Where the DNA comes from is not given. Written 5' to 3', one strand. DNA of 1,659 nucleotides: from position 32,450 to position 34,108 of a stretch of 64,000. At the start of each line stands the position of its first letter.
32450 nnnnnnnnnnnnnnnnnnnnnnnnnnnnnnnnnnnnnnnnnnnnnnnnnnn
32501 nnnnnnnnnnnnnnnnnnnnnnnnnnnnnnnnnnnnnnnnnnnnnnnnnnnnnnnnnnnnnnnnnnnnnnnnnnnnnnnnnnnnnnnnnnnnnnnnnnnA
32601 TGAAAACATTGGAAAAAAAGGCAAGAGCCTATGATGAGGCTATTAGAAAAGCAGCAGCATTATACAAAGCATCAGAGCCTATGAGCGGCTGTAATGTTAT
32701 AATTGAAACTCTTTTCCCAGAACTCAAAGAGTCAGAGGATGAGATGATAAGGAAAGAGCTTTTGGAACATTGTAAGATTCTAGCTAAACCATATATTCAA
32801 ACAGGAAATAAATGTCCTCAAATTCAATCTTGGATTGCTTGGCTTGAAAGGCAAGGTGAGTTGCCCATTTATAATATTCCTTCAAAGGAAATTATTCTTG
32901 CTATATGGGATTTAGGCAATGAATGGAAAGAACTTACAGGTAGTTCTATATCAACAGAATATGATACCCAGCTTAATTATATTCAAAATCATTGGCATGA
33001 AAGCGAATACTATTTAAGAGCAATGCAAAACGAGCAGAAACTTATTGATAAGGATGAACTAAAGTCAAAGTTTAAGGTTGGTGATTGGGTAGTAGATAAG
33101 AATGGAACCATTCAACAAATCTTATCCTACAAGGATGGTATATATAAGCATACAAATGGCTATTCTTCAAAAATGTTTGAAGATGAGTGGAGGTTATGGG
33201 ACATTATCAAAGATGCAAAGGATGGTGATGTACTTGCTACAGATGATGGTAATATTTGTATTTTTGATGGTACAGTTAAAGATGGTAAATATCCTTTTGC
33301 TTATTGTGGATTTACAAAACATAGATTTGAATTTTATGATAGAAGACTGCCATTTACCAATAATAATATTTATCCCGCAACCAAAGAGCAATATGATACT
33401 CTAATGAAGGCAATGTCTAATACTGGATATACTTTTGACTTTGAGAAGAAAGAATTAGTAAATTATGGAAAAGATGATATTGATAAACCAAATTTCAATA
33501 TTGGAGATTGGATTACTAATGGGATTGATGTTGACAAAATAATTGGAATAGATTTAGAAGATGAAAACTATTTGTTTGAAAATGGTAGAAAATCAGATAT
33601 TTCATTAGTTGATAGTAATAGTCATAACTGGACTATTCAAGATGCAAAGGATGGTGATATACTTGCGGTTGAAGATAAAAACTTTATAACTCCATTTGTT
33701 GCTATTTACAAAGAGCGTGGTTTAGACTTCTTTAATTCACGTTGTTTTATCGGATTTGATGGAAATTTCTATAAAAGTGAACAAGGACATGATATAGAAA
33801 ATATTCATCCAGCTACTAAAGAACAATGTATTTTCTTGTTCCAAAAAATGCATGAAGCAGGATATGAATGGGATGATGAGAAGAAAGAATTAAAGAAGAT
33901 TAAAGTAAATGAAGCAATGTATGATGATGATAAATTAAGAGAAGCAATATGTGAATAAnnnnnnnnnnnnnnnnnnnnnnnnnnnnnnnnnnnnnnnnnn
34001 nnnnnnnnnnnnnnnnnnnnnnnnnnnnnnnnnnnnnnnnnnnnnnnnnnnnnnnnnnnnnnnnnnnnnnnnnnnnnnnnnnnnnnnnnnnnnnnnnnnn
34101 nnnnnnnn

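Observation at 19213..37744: Family B: four dispersed modular proteins built from repeated FPEL / WD(I)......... / PATKEQ...AGYEWD / NWLKSIK blocks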

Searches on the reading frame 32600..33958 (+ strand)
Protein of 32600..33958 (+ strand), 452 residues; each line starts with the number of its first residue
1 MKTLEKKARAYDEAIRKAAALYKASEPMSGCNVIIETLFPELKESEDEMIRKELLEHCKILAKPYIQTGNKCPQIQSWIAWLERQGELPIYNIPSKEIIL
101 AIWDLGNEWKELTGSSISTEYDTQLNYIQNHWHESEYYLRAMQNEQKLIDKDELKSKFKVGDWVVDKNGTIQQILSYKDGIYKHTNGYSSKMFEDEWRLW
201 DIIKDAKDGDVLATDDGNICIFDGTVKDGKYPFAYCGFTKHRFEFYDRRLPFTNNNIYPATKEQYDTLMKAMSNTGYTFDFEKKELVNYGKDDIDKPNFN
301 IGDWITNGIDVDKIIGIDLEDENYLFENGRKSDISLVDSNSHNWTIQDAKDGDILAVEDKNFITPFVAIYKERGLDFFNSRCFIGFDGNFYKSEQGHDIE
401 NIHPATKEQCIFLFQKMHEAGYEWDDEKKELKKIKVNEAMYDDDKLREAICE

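Call 4: search_protein_families(library=pfam, proteins=[window:32600-33958:+], max_evalue=1)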
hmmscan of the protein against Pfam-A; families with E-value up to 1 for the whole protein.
window:32600-33958:+ (452 aa): 3 families
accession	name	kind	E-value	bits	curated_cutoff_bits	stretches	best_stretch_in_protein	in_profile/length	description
PF11213.13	DUF3006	-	0.0035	18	32.3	0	147-171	21-45/67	Protein of unknown function (DUF3006)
PF25025.1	EF-Ts_N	-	0.011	16.1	33.2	1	258-296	10-45/60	Elongation factor Ts, mitochondrial, N-terminal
PF02814.20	UreE_N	-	0.012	15.6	26.9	0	207-218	49-60/62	UreE urease accessory protein, N-terminal domain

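Call 5: search_protein_families(library=phrogs, proteins=[window:32600-33958:+], max_evalue=0.1)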
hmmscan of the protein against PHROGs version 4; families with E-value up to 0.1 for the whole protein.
window:32600-33958:+ (452 aa): 2 families
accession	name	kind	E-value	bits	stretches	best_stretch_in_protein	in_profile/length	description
phrog_36077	-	unknown function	0.098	13.9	0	369-398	49-79/92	-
phrog_4317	-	unknown function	0.098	12.8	0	147-178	198-231/455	-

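Call 7: find_homologous_proteins(query=window:32600-33958:+, max_evalue=0.001)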
Query window:32600-33958:+ (452 aa): 4241 proteins with E <= 0.001 among 8000 candidates; the best 120 are listed.
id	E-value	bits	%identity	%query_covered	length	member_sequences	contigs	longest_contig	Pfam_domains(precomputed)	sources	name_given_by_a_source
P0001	0.0e+0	1055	100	100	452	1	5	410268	-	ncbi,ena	-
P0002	5.1e-110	387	56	63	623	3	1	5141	-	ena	-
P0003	1.6e-107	378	66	40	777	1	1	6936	PF26820.1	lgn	-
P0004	3.2e-106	374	48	100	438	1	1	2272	-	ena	-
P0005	3.5e-106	374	99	35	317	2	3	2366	-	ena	-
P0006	1.3e-97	346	87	35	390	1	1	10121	-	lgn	-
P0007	5.5e-94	334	86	30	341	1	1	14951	-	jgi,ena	-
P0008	2.3e-93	332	87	35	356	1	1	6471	-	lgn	-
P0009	2.3e-93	332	42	96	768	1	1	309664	-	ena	-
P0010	3.0e-91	325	38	62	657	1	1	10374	-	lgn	-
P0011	2.3e-88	315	44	63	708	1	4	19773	-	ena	-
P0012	4.0e-88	314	42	96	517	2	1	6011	-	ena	-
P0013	5.1e-84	301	40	96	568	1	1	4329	-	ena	-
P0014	1.6e-83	299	37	69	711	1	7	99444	-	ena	-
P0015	6.2e-83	297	43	71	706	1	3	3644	-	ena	-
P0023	5.7e-72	261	33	94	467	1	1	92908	-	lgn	-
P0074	5.7e-57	212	34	93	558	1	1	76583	-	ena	-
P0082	1.7e-56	210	31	100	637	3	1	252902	PF00924.25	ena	-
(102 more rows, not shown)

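Call 9: find_encoding_contigs(protein=P0001, flank=3000, max_places=5)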
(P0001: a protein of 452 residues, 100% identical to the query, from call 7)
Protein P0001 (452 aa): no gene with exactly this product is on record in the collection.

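Call 15: search_solved_structures(query=window:32600-33958:+, max_evalue=1)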
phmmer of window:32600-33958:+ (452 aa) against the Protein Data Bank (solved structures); distinct sequences matched with E-value up to 1: 3.
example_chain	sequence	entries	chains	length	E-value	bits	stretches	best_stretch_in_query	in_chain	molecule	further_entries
1ffk_P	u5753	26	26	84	0.64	12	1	254-294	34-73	RIBOSOMAL PROTEIN L23 | 50S RIBOSOMAL PROTEIN L23 | 50S ribosomal protein L23P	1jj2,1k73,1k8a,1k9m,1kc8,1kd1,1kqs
1s72_S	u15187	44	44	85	0.66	12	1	254-294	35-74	50S ribosomal protein L23P | 50S ribosomal protein L23 | RPL23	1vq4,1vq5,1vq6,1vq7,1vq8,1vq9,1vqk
3g4s_S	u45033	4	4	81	0.72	11.9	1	253-293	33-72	50S ribosomal protein L23P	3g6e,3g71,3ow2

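Call 25: search_dna_similar(query=window:32600-33958:+, collection=phages, mode=protein, max_rows=30)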
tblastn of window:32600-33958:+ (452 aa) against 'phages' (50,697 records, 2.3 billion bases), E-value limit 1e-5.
No match.

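Call 40: find_encoding_contigs(protein=P0009, flank=10000, max_places=2)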
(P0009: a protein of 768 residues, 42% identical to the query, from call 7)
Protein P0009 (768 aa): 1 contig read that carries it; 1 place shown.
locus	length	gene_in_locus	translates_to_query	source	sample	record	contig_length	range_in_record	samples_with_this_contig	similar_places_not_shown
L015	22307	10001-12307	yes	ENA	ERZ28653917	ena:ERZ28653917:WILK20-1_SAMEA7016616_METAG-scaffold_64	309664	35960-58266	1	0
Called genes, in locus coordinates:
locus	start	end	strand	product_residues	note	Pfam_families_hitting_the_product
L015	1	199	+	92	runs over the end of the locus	-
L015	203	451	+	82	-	-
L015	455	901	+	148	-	-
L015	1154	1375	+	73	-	-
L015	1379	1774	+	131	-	-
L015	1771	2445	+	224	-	-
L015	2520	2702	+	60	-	-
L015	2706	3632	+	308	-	-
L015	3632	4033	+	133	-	-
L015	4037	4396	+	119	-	-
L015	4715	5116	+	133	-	-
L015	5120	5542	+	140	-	-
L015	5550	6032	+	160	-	-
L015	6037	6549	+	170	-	-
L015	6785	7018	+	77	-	-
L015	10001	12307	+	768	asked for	-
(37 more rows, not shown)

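Call 41: find_encoding_contigs(protein=P0082, flank=10000, max_places=2)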
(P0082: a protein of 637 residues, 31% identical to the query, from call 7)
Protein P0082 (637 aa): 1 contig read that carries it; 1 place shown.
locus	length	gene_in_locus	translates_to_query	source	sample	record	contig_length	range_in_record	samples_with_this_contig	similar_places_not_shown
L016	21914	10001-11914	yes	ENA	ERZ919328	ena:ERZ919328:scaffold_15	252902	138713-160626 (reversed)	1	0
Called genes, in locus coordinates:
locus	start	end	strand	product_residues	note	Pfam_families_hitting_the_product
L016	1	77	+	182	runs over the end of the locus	PF00293:NUDIX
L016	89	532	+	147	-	-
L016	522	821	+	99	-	-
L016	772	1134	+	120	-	-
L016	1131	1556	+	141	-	-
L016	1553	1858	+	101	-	-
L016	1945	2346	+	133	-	-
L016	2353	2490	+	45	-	-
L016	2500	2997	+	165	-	-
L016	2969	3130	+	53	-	-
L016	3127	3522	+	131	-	-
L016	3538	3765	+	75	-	-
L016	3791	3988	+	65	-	-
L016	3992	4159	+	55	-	-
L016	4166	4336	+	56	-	-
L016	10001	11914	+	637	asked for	PF00924:MS_channel_2nd (faint)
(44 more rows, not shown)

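Call 54: search_protein_families(library=pfam, proteins=[P0003], max_evalue=0.001)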
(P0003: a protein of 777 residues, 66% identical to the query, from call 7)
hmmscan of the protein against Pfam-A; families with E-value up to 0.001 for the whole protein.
P0003 (777 aa): 0 families

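Call 61: search_protein_families(library=ncbifam, proteins=[window:32600-33958:+], max_evalue=0.1)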
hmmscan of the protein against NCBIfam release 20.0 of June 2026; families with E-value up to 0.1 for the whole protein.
window:32600-33958:+ (452 aa): 1 family
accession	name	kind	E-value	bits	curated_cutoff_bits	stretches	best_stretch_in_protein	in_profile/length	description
NF009757.0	PRK13261.2-3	equivalog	0.071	13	199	0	347-364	58-75/159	urease accessory protein UreE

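Call 62: search_protein_families(library=padloc, proteins=[window:32600-33958:+], max_evalue=0.1)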
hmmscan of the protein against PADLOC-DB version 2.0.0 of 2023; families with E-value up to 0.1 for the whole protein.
window:32600-33958:+ (452 aa): 0 families

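Call 68: find_encoding_contigs(protein=P0005, flank=3000, max_places=3)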
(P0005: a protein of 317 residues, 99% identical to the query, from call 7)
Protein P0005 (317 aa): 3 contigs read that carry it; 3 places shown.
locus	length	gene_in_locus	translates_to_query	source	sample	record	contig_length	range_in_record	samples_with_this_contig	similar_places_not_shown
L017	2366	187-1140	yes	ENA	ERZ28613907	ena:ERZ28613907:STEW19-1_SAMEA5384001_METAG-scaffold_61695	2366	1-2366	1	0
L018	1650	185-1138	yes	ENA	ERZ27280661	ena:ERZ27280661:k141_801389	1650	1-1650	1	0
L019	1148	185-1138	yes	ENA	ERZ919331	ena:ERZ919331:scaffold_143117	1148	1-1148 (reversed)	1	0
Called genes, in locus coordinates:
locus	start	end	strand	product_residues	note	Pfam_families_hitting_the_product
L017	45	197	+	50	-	-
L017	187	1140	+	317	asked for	-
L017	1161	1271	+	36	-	-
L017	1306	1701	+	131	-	-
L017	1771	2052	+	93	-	-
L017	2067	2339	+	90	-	-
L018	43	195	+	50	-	-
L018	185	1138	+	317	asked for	-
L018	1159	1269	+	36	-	-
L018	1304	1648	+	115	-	?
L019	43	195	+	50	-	-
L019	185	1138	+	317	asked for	-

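Call 74: find_encoding_contigs(protein=P0014, flank=10000, max_places=1)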
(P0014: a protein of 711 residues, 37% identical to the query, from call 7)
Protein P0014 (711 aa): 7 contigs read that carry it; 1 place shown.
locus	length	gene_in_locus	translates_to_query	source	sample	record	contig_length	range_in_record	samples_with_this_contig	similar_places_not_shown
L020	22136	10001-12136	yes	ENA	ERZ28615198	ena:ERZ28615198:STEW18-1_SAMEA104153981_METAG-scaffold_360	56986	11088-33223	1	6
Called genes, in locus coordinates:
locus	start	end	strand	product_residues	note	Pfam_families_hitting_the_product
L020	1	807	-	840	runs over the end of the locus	-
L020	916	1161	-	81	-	-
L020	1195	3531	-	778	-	-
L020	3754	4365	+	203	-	-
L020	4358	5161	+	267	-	PF00149:Metallophos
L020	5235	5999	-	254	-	PF13306:LRR_5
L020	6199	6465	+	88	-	-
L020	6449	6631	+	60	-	-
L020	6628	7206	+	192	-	PF18143:HAD_SAK_2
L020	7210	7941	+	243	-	PF02086:MethyltransfD12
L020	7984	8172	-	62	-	-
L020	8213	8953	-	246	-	-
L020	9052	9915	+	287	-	PF02086:MethyltransfD12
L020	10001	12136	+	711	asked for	-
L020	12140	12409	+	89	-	-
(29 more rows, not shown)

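Call 75: find_encoding_contigs(protein=P0023, flank=10000, max_places=1)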
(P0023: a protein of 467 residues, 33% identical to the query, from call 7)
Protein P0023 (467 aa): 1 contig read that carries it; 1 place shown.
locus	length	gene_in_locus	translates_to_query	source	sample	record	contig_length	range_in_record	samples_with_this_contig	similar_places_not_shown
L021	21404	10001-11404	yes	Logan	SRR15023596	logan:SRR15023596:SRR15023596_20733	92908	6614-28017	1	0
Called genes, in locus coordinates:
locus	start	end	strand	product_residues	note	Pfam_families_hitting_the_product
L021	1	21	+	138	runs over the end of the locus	PF07105:DUF1367 (weak)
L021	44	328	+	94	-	-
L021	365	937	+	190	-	PF06356:DUF1064 (faint)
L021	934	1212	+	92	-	-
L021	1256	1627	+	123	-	-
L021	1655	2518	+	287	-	-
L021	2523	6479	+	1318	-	PF13155:Toprim_2 (weak), PF03796:DnaB_C (faint), PF01079:Hint (weak), PF14890:Intein_splicing, PF14528:LAGLIDADG_3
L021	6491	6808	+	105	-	-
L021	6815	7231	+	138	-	PF00692:dUTPase, PF22769:DCD (weak)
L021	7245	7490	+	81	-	-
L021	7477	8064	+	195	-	PF08299:Bac_DnaA_C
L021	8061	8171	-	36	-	-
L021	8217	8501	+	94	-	-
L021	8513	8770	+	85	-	-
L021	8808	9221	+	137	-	-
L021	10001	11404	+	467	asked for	-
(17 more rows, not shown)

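Call 76: find_encoding_contigs(protein=P0074, flank=10000, max_places=1)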
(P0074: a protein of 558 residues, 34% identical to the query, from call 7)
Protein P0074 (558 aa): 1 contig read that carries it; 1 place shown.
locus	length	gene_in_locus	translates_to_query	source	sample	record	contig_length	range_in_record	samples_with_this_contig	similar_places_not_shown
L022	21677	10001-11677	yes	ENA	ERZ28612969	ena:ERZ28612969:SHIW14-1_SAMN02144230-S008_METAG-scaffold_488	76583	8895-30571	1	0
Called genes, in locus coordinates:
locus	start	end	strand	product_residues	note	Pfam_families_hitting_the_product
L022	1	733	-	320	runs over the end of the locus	-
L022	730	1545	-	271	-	-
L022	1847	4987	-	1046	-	-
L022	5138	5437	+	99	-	-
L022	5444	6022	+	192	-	-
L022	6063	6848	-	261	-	-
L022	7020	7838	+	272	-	PF00149:Metallophos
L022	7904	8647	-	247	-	-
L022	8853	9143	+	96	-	-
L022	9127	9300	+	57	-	-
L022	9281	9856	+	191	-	PF18143:HAD_SAK_2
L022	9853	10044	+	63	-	-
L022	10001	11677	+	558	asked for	-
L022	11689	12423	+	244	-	PF02086:MethyltransfD12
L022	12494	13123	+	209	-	-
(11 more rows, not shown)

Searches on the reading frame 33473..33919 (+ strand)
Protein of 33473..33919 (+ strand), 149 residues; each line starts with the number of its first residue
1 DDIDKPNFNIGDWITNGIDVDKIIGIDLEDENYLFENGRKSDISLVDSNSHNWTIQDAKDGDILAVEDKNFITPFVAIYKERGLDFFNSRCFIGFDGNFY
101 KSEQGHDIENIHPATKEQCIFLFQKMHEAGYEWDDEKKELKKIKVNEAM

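Call 27: predict_structure(alignment_id=A1)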
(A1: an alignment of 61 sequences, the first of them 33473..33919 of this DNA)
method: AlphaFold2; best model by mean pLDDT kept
length: 149 residues; sequences in the alignment: 61
mean_pLDDT: 95.0   pTM: 0.84
mean pLDDT of the five models: 95.0, 94.7, 94.1, 93.9, 93.6
residues with pLDDT >= 90: 138; 70-90: 6; 50-70: 5; < 50: 0
segments of 3 or more residues with pLDDT < 50: none
pLDDT, mean of each block of 10 residues (from residue 1): 85 97 97 97 97 98 96 97 96 97 93 97 97 97 82
secondary structure, 60 per line:
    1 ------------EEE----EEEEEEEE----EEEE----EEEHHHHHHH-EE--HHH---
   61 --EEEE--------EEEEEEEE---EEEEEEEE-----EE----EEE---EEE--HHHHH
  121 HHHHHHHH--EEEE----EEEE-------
elements in order: E13-15 E20-27 E32-35 E40-42 H43-49 E63-66 E75-82 E86-93 E105-107 E111-113 H116-128 E131-134 E139-142

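Call 30: find_related_loci(query=window:33473-33919:+, collection=genome_contigs, flank=6000)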
Query window:33473-33919:+ (149 aa) in genome_contigs; peptide patterns used: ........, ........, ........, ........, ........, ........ (x = any residue, [..] = any of these).
117 stretches matched a pattern, but none encodes a relative of the query by tblastn (E <= 1e-3).

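Call 48: fold_search(model_id=the predicted structure, library=viral)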
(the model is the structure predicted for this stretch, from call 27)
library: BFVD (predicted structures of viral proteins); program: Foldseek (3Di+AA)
matches with E <= 10: 1403; with E <= 0.001: 6
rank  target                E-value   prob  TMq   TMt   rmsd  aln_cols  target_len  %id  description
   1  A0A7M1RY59            7.8e-06  1.00  0.52  0.29   7.9       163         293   18  Uncharacterized protein [uncultured phage cr116_1]
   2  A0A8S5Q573            2.5e-05  1.00  0.53  0.40  10.8       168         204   12  Uncharacterized protein [Siphoviridae sp. ctHiz26]
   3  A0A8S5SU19            8.0e-05  1.00  0.53  0.74   2.8        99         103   19  Uncharacterized protein [Siphoviridae sp. ctKwY15]
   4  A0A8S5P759            1.0e-04  1.00  0.48  0.41   7.6       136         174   17  Uncharacterized protein [Herelleviridae sp. cttEB8]
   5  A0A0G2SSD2            7.2e-04  1.00  0.28  0.25   8.2       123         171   11  Uncharacterized protein [Proteus phage vB_PmiM_Pm5461]
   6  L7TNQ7                8.6e-04  1.00  0.37  0.08   6.1       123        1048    8  Uncharacterized protein [Haloarcula vallismortis tailed virus 1]
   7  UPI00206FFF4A         1.8e-03  1.00  0.35  0.23   6.4       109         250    7  (no name look-up for this kind of identifier)
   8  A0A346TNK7            1.9e-03  1.00  0.36  0.27   7.5       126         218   13  (no name in the UniProt tables at hand)
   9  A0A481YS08            2.4e-03  0.97  0.26  0.11  14.7       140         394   13  SprT-like family protein [Marseillevirus LCMAC101]
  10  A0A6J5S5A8            2.9e-03  0.99  0.32  0.26  15.9       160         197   11  Uncharacterized protein [uncultured Caudovirales phage]
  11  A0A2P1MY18            3.1e-03  0.77  0.23  0.18  14.1       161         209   15  Uncharacterized protein [Staphylococcus phage phiSA_BS1]
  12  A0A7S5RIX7            3.2e-03  1.00  0.31  0.75   1.2        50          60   34  (no name in the UniProt tables at hand)
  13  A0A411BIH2            4.3e-03  0.63  0.21  0.19  14.3       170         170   15  (no name in the UniProt tables at hand)
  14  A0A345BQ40            4.6e-03  1.00  0.34  0.16   8.0       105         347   16  (no name in the UniProt tables at hand)
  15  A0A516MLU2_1          6.1e-03  0.82  0.24  0.03  16.9       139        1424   11  (no name in the UniProt tables at hand)
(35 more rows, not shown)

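Call 51: search_protein_representatives(alignment_id=A1)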
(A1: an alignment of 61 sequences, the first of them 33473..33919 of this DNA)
Query: 61 sequences, 147 profile positions. Proteins with E-value up to 0.001 (for the whole library): 7638; up to 1e-10: 6150; up to 1e-30: 4074. The best 150 are listed.
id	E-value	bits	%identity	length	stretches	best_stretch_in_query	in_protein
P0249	1.4e-188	635.0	-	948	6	2-145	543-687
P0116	1.5e-144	492.2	-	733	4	3-143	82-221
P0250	5.7e-142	483.8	-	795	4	2-145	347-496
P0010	4.3e-141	481.0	-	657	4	3-144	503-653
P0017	7.8e-132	450.9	-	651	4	1-144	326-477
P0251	3.8e-131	448.7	-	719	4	3-144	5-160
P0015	1.5e-130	446.8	-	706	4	3-146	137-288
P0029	2.1e-130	446.2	-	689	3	1-146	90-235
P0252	2.5e-125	429.8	-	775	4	4-142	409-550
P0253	2.6e-123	423.3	-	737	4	2-146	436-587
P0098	1.1e-119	411.5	-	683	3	3-143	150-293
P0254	4.5e-117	403.0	-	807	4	8-143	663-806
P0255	5.4e-116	399.5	-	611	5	3-145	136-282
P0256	1.1e-115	398.6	-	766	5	1-144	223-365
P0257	1.3e-114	395.0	-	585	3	3-142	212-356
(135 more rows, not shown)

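Call 64: search_solved_structures(query=A1, max_evalue=10)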
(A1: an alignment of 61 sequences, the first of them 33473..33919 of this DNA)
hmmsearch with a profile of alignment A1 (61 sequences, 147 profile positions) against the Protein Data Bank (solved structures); distinct sequences matched with E-value up to 10: 4.
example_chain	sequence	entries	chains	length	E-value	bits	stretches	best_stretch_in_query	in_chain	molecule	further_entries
4afr_A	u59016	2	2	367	0.27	14.4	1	50-68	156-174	METACASPASE | METACASPASE MCA2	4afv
4afp_A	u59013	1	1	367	0.27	14.4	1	50-68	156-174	METACASPASE MCA2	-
4af8_A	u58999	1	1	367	0.28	14.3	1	50-68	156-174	METACASPASE MCA2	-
3aag_A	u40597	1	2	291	0.88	12.7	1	6-49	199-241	General glycosylation pathway protein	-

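Call 80: search_protein_families(library=pfam, alignment_id=A1, max_evalue=0.5)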
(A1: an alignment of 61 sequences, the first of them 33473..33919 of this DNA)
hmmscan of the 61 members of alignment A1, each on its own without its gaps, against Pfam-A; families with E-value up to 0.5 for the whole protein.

A. member 1, window:33473-33919:+ (149 aa): 0 families

B. families by the number of members that match (of 61 scanned): 40 families (the first 25 are shown)
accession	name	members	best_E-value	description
PF14056.11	DUF4250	9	0.048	Domain of unknown function (DUF4250)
PF18337.7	Tudor_RapA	3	0.064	RapA N-terminal Tudor like domain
PF11213.13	DUF3006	2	0.0033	Protein of unknown function (DUF3006)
PF25025.1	EF-Ts_N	2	0.021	Elongation factor Ts, mitochondrial, N-terminal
PF00924.24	MS_channel_2nd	2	0.084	Mechanosensitive ion channel, beta-domain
PF06688.16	DUF1187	2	0.09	Protein of unknown function (DUF1187)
PF14083.11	PGDYG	2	0.18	PGDYG protein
PF17618.7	SL4P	1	0.002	Uncharacterized Strongylid L4 protein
PF12396.14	DUF3659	1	0.018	Protein of unknown function (DUF3659)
PF08757.17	CotH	1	0.03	CotH kinase protein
PF02298.23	Cu_bind_like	1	0.032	Plastocyanin-like domain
PF14269.12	Arylsulfotran_2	1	0.036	Arylsulfotransferase (ASST)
PF05239.21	PRC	1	0.038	PRC-barrel domain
PF18467.7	DUF5613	1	0.04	Domain of unknown function (DUF5613)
PF22415.1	PSV_ORF131-like_dom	1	0.042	PSV_Hypothetical protein ORF131-like domain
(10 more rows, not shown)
